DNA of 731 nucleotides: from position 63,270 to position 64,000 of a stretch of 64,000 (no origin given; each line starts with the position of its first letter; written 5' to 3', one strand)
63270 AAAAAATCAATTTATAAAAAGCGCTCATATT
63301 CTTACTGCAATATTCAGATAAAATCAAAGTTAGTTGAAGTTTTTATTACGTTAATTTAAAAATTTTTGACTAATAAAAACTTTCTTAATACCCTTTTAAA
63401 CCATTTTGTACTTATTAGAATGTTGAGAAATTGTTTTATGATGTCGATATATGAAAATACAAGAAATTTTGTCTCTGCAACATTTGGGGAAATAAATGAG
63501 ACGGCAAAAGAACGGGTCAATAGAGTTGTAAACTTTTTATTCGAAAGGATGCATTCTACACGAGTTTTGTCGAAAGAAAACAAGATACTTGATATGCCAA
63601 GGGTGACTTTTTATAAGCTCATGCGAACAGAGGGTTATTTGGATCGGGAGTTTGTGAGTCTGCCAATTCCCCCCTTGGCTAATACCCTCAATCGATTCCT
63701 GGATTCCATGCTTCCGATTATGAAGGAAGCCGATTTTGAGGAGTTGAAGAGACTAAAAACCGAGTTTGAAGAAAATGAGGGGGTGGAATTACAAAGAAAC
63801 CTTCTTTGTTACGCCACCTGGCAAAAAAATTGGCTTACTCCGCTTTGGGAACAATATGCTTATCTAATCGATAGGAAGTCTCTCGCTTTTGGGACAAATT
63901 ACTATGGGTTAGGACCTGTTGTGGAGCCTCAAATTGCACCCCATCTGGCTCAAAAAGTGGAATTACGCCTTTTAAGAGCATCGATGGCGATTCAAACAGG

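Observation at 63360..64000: Unannotated ORF at the window edge encoding a eukaryote-type carnitine/choline acyltransferase N-terminus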

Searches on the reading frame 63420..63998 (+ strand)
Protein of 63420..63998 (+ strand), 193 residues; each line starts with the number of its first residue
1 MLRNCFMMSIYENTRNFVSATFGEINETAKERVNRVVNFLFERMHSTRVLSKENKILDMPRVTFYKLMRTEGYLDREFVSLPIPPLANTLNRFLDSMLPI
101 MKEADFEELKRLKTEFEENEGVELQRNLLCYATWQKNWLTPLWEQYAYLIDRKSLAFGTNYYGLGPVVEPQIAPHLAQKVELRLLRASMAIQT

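Call 5: search_protein_families(library=pfam, proteins=[window:63420-63998:+], max_evalue=1)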
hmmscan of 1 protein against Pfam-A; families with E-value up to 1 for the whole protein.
window:63420-63998:+ (193 aa): 2 families
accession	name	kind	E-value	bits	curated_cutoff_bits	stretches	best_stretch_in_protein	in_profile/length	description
PF00755.25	Carn_acyltransf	-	9.7e-21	74.4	22.3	1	81-169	1-91/574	Choline/Carnitine o-acyltransferase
PF20512.3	PMI_typeI_hel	-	0.14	13.1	23.4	1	12-55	20-61/88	Phosphomannose isomerase type I, helical insertion domain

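Call 6: find_homologous_proteins(query=window:63420-63998:+)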
Query window:63420-63998:+: 33 candidates shared short words with the query, none scored E <= 0.001.

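Call 8: find_related_loci(query=window:63420-63998:+, collection=genome_contigs, flank=10000)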
Query window:63420-63998:+ (193 aa) in genome_contigs; peptide patterns used: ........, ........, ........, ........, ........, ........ (x = any residue, [..] = any of these).
71 stretches matched a pattern; 2 encode a relative of the query (tblastn E <= 1e-3); 2 distinct loci.
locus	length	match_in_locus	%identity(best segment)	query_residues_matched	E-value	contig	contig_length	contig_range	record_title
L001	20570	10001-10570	78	4-193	1e-101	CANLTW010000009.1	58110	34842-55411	MAG: Chlamydiae bacterium isolate ZE-3nov15-36 genome assembly, contig: ZE-3nov15-C134, whole genome shotgun sequence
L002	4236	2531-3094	77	6-193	3e-100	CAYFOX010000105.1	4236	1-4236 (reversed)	MAG TPA_asm: uncultured bacterium isolate ERP107066_co1_15 genome assembly, contig: NODE_32919_length_4236_cov_3.704855,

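Call 11: search_protein_families(library=pfam, proteins=[L001:9980-11953:+], max_evalue=0.01)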
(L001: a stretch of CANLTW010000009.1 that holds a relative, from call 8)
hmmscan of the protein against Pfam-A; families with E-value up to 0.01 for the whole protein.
L001:9980-11953:+ (657 aa): 1 family
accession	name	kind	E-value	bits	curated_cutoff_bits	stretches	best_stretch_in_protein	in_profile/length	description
PF00755.25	Carn_acyltransf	-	1.8e-134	449.9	22.3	1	85-644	1-572/574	Choline/Carnitine o-acyltransferase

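Call 12: search_solved_structures(query=L001:9980-11950:+, show_alignments=2)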
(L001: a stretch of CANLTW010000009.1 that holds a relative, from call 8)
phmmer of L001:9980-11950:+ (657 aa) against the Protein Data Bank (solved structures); distinct sequences matched with E-value up to 0.001: 15.
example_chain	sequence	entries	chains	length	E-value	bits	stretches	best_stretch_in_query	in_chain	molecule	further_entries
1t7n_A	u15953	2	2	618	3.4e-65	224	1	84-655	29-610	Carnitine acetyltransferase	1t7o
2h3w_A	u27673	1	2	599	8.6e-65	222.7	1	84-655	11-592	carnitine acetyltransferase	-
1t7q_A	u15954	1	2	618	2.4e-64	221.2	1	84-655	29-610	Carnitine acetyltransferase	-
2h3p_A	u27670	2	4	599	5.7e-64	220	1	84-655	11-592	carnitine acetyltransferase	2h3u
1ndb_A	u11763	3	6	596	6e-64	219.9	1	84-655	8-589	Carnitine Acetyltransferase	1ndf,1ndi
1nm8_A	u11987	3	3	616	6.4e-64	219.8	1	84-654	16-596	Carnitine O-acetyltransferase | carnitine acetyltransferase isoform 2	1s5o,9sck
1xmd_A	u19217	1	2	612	2.9e-59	204.4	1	82-649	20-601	Peroxisomal carnitine O-octanoyltransferase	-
1xmc_A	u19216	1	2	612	4e-59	204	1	82-649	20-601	Peroxisomal carnitine O-octanoyltransferase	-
1xl7_A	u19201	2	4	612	4e-59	203.9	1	82-649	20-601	Peroxisomal carnitine O-octanoyltransferase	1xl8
4eyw_A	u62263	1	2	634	3.2e-58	201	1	185-629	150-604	Carnitine O-palmitoyltransferase 2, mitochondrial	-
2deb_A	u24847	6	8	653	3.5e-58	200.8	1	83-629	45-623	Carnitine O-palmitoyltransferase II, mitochondrial | Carnitine O-palmitoyltransferase 2 | Carnitine O-palmitoyltransferase 2, mitochondrial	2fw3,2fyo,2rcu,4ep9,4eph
2h4t_A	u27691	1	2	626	3.7e-58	200.8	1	84-629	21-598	Carnitine O-palmitoyltransferase II, mitochondrial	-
1t1u_A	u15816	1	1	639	4.1e-46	161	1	80-654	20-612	Choline O-acetyltransferase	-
1q6x_A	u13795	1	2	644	4.2e-46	161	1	80-654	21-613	choline O-acetyltransferase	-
2fy2_A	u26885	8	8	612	1.7e-44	155.6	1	84-654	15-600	Choline O-acetyltransferase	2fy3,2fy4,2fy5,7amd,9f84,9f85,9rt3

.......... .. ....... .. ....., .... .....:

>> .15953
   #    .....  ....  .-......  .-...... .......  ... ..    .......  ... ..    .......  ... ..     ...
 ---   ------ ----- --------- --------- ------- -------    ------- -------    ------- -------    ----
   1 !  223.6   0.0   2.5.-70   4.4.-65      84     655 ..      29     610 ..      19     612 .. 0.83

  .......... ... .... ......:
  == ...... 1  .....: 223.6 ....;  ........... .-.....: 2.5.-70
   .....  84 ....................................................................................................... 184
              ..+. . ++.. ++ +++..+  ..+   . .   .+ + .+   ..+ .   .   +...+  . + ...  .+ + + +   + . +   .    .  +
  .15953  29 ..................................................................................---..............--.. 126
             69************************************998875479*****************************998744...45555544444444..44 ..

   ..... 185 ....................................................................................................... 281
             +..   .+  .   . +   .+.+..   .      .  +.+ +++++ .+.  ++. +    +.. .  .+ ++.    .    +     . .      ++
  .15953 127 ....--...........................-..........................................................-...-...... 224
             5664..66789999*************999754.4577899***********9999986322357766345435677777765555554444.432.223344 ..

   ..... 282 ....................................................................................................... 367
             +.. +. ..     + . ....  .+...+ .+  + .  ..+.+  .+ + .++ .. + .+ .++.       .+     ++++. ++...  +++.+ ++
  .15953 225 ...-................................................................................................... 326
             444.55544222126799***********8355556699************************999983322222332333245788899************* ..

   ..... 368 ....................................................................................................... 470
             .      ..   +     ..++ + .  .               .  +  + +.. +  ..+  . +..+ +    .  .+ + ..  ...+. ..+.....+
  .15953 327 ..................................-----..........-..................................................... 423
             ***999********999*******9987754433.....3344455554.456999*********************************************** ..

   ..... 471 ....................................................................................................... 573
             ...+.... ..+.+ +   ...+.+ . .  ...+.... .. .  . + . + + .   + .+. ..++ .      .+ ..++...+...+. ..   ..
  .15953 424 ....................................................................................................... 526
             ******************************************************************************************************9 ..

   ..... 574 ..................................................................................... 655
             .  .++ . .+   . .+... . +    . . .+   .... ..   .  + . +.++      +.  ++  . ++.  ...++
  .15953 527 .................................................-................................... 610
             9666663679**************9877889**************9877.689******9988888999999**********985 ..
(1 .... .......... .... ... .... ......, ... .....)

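Call 17: search_protein_representatives(protein=window:63420-63998:+)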
Query: 193 residues. Proteins with E-value up to 0.001 (for the whole library): 561; up to 1e-10: 33; up to 1e-30: 1. The best 150 are listed.
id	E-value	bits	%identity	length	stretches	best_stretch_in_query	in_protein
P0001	3.4e-92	323.6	77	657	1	4-193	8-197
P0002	2.0e-28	115.8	40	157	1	6-138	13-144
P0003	1.2e-15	74.1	41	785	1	74-168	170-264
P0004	2.5e-15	73.1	42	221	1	74-164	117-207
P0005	1.5e-14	70.6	40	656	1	75-170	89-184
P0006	1.3e-13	67.5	35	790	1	62-171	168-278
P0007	3.9e-13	66.0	40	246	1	80-170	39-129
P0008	4.6e-13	65.7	38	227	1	80-171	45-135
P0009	4.8e-13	65.6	36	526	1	61-167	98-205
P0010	6.4e-13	65.2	40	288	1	73-167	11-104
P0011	7.4e-13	65.0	37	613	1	77-180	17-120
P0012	7.5e-13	65.0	41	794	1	79-164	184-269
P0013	1.2e-12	64.4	38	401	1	78-165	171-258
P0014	1.6e-12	63.9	36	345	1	80-171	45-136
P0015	3.4e-12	62.9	36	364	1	77-172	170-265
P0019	5.2e-12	62.3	31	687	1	64-190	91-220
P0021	1.2e-11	61.1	40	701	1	80-168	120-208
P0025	1.9e-11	60.5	40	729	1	72-167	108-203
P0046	3.5e-10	56.3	35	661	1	57-167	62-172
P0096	2.1e-08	50.6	32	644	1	64-165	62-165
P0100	2.5e-08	50.3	33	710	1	79-167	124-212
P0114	3.6e-08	49.8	33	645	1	79-175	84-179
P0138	7.9e-08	48.7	34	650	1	65-181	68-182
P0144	9.7e-08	48.4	30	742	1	75-168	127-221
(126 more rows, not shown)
